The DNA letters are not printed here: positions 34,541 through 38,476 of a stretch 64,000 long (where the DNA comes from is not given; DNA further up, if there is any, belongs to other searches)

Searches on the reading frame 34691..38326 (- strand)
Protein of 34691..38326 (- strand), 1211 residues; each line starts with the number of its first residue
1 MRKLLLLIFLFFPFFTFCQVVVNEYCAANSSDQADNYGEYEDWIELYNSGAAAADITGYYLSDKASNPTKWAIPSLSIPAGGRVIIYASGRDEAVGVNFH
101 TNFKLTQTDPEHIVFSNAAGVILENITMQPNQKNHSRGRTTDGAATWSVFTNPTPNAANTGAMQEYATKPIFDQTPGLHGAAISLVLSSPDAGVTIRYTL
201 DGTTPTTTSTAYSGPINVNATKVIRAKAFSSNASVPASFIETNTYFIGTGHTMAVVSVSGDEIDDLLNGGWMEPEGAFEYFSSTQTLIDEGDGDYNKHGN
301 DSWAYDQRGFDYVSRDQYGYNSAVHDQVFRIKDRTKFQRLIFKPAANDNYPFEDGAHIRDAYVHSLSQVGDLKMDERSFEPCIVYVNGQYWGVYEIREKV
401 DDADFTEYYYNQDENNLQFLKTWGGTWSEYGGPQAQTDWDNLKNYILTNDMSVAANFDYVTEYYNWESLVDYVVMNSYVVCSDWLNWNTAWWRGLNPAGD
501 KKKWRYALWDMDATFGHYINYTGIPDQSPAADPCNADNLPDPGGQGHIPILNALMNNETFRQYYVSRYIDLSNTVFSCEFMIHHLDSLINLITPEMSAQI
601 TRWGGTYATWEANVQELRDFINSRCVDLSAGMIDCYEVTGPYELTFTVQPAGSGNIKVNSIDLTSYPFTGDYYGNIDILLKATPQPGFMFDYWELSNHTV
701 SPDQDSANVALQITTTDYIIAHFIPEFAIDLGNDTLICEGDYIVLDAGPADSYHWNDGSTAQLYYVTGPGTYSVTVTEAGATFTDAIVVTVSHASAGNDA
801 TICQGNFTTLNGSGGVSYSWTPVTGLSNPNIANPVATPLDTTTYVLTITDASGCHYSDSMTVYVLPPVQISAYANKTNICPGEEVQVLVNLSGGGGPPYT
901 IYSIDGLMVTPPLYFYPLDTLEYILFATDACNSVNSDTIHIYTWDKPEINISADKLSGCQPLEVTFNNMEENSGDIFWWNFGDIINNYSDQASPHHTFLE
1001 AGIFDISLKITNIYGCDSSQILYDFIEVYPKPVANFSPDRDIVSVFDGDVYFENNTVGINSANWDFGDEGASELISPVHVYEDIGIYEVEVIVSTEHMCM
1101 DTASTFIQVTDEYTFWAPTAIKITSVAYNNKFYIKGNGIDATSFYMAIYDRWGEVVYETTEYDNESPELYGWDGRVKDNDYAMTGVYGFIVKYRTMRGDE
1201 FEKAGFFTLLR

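Call 30: search_protein_families(library=pfam, proteins=[window:34691-38326:-], max_evalue=0.001)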
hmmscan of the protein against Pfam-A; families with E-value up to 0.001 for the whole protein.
window:34691-38326:- (1211 aa): 9 families
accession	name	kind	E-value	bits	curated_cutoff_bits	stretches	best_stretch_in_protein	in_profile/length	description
PF08757.17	CotH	-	7e-36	124.8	23.8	1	350-624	41-318/322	CotH kinase protein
PF18911.6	PKD_4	-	2.4e-17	63.2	27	2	1049-1102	23-78/85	PKD domain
PF13290.12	CHB_HEX_C_1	-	4.5e-17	62.2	22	1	181-232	8-59/67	Chitobiase/beta-hexosaminidase C-terminal domain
PF13287.12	Fn3_assoc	-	1.7e-12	47.7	23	1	187-232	3-48/59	Fn3 associated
PF00932.25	LTD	-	2.2e-12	47.8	34.3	1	19-121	7-100/109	Lamin Tail Domain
PF13585.12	CHU_C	-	6e-10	39.6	27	1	1127-1208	13-85/86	CHU_C Type IX secretion signal domain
PF00801.26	PKD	-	7.8e-09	35.9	23.5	0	950-1020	3-75/80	PKD domain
PF22352.2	K319L-like_PKD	-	5e-05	23.7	27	0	796-864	1-84/84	K319L-like, PKD domain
PF18998.6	Flg_new_2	-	0.00034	21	23.6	1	669-723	16-69/73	Divergent InlB B-repeat domain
